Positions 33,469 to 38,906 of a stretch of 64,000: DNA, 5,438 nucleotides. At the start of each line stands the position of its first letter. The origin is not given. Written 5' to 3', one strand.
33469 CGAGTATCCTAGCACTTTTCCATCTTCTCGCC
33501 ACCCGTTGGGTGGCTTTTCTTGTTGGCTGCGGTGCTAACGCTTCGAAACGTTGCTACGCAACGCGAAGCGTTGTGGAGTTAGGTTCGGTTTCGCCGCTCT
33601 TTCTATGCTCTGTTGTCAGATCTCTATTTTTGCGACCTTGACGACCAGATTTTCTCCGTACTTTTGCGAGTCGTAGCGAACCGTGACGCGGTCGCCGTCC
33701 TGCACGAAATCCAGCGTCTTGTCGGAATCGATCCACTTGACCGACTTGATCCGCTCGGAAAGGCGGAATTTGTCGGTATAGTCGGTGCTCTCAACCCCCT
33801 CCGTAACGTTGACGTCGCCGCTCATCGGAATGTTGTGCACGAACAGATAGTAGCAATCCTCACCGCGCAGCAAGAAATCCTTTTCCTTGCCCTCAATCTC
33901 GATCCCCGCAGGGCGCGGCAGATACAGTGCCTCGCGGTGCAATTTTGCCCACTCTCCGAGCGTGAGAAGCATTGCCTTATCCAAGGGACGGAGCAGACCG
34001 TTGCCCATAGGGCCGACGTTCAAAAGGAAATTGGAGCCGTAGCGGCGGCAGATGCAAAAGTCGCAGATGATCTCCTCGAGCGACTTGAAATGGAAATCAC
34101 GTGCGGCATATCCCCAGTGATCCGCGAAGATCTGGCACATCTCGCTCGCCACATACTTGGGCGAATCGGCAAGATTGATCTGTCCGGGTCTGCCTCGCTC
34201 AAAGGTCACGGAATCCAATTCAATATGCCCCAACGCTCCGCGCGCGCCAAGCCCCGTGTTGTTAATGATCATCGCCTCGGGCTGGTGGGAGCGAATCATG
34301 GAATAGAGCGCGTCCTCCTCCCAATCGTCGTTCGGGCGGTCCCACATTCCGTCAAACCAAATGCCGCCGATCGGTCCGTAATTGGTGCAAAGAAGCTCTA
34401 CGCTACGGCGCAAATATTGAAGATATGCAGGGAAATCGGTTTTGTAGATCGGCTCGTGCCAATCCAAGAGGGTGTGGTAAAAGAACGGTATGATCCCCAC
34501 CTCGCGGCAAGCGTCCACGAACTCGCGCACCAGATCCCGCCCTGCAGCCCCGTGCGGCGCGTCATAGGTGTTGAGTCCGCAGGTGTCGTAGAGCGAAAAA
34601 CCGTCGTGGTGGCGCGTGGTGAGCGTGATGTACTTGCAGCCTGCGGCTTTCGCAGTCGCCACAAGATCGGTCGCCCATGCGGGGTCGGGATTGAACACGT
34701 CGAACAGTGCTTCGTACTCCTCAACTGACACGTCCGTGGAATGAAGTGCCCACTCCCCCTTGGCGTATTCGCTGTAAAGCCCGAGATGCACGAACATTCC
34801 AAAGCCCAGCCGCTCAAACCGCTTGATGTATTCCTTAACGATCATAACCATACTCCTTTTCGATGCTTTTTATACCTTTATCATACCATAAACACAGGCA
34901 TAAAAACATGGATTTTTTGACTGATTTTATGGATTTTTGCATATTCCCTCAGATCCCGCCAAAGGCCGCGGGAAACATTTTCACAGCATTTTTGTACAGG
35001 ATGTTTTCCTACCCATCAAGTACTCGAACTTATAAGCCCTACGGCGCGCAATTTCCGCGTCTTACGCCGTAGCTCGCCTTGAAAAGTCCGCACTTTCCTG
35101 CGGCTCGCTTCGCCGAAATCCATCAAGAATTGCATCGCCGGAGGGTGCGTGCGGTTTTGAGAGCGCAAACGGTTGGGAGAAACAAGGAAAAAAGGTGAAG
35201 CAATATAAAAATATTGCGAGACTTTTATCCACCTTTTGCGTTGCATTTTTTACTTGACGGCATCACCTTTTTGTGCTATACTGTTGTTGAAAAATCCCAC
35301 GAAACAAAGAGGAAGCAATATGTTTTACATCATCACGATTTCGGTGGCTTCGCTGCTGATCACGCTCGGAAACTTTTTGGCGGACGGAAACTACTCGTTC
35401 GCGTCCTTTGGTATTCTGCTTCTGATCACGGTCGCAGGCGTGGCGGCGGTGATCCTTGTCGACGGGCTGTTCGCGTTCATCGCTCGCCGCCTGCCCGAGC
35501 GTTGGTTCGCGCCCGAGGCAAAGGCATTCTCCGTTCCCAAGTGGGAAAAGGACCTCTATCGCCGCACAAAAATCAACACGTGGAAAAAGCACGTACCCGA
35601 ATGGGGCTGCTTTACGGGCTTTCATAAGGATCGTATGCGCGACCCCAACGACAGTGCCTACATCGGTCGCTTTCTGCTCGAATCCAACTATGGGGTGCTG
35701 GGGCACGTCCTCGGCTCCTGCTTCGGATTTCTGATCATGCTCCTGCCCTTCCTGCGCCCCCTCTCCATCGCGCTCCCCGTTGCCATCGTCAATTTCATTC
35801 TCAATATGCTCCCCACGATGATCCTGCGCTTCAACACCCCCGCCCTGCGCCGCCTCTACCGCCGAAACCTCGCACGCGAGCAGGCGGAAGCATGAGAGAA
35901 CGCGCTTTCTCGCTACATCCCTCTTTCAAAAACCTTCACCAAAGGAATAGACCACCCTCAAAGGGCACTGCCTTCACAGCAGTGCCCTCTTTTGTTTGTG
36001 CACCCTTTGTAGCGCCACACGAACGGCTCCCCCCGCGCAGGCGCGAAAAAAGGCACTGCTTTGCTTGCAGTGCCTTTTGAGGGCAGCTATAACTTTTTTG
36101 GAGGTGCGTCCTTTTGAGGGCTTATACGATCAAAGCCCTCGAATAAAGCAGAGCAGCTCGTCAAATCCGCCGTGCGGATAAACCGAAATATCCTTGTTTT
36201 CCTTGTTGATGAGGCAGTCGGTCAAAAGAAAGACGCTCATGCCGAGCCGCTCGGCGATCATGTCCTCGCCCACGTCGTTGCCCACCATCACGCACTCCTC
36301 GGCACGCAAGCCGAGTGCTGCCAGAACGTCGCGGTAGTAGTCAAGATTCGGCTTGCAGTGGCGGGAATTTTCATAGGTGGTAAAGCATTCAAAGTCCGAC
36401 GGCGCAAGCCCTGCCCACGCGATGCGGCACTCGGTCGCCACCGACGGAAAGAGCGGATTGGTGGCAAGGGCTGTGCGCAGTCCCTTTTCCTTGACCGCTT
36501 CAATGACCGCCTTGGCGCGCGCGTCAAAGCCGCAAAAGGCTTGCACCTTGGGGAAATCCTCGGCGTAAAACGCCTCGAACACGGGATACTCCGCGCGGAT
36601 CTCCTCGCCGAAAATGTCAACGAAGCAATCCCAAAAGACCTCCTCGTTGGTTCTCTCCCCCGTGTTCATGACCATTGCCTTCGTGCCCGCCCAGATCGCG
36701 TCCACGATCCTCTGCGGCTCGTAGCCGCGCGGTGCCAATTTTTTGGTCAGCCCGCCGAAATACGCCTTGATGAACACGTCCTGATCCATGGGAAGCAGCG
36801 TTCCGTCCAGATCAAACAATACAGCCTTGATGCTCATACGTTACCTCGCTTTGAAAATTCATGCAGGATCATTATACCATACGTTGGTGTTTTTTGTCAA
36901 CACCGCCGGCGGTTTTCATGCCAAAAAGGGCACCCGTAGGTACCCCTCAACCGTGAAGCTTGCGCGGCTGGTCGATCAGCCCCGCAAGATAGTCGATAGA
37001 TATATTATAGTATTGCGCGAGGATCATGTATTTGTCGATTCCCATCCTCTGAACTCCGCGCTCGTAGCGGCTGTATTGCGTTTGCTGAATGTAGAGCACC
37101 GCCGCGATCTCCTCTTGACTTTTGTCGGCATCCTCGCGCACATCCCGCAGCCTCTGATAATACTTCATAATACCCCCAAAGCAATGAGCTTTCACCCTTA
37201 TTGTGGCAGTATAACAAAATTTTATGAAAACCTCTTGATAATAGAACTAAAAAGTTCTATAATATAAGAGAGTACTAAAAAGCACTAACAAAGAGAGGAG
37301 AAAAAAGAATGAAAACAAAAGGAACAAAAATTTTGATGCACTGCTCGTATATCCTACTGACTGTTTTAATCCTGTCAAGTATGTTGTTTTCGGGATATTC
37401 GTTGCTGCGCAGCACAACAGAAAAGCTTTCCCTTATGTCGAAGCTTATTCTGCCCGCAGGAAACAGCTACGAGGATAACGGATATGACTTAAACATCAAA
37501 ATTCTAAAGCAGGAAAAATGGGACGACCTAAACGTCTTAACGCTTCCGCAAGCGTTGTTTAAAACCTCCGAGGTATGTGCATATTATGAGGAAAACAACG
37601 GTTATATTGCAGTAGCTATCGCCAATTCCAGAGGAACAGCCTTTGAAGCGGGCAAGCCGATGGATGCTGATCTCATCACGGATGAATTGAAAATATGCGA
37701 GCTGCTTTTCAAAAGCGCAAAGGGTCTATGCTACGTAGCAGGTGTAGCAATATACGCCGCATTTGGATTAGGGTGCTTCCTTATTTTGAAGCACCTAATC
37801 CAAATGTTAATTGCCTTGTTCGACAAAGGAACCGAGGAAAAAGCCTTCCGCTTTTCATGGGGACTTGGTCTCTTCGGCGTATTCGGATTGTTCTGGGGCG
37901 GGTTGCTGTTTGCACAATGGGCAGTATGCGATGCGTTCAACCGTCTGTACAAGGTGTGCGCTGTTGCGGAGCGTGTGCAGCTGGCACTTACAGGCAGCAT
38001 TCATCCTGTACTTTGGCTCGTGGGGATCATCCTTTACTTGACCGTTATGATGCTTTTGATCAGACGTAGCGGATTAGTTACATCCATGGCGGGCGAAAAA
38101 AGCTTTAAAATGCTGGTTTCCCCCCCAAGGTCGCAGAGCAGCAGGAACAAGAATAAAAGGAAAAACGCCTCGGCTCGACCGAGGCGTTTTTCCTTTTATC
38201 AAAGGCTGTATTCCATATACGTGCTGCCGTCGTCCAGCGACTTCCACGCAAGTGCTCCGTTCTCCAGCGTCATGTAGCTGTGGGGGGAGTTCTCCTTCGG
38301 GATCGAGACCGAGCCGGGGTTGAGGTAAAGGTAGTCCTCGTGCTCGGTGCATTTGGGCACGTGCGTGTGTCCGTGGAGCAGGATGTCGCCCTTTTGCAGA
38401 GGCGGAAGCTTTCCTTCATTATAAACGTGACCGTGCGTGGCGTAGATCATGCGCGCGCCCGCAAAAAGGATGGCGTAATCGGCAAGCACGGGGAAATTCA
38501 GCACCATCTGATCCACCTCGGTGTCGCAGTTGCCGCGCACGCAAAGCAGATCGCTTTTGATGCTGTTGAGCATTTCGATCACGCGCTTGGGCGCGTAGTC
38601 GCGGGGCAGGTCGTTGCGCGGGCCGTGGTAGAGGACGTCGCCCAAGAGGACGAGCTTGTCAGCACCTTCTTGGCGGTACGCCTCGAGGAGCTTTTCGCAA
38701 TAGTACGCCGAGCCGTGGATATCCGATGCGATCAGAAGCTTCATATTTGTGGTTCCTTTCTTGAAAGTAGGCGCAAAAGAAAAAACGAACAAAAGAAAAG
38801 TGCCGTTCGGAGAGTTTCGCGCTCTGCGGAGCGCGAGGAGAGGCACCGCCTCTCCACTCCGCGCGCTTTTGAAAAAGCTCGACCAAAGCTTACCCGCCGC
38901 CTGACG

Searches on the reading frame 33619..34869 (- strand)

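Call 44: search_protein_families(library=pfam, proteins=[window:33619-34869:-], max_evalue=0.00001)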
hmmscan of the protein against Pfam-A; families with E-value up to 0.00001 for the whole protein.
window:33619-34869:- (417 aa): 2 families
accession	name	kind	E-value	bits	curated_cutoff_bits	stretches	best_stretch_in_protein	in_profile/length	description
PF01120.23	Alpha_L_fucos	-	3.5e-54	185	25.2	1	14-311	26-343/345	Alpha-L-fucosidase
PF14871.12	GHL6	-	2.9e-07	31.2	35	1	67-144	3-75/132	Hypothetical glycosyl hydrolase 6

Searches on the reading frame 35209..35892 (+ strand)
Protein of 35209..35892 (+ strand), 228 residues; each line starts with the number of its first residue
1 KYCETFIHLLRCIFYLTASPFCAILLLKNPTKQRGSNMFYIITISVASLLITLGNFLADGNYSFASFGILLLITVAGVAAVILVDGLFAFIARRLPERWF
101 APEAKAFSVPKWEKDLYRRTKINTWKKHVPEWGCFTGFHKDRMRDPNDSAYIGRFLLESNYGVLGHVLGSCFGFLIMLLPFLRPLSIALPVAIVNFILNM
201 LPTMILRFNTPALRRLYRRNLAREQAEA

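Call 44: search_protein_families(library=pfam, proteins=[window:35209-35892:+], max_evalue=0.00001)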
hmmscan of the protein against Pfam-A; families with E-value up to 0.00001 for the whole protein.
window:35209-35892:+ (228 aa): 1 family
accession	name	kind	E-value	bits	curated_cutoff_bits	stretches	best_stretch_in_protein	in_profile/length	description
PF18927.5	CrtO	-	2.1e-17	64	27.3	1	104-219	2-123/123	Glycosyl-4,4'-diaponeurosporenoate acyltransferase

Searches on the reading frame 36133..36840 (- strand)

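Call 44: search_protein_families(library=pfam, proteins=[window:36133-36840:-], max_evalue=0.00001)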
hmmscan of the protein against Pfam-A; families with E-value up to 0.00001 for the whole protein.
window:36133-36840:- (236 aa): 2 families
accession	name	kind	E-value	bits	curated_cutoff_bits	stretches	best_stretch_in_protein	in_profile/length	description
PF00702.32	Hydrolase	-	1.9e-14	55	26.4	1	4-194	1-184/191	haloacid dehalogenase-like hydrolase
PF13419.12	HAD_2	-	6.9e-11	43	23.8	1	7-203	1-175/178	Haloacid dehalogenase-like hydrolase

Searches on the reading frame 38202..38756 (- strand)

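Call 50: search_protein_families(library=pfam, proteins=[window:38202-38756:-], max_evalue=0.00001)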
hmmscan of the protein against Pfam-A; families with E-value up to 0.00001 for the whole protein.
window:38202-38756:- (185 aa): 2 families
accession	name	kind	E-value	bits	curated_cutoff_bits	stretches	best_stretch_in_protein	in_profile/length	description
PF12850.12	Metallophos_2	-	1.6e-24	87.1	27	1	5-165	1-150/154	Calcineurin-like phosphoesterase superfamily domain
PF00149.33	Metallophos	-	4.8e-11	43.9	21.5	1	5-83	1-75/191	Calcineurin-like phosphoesterase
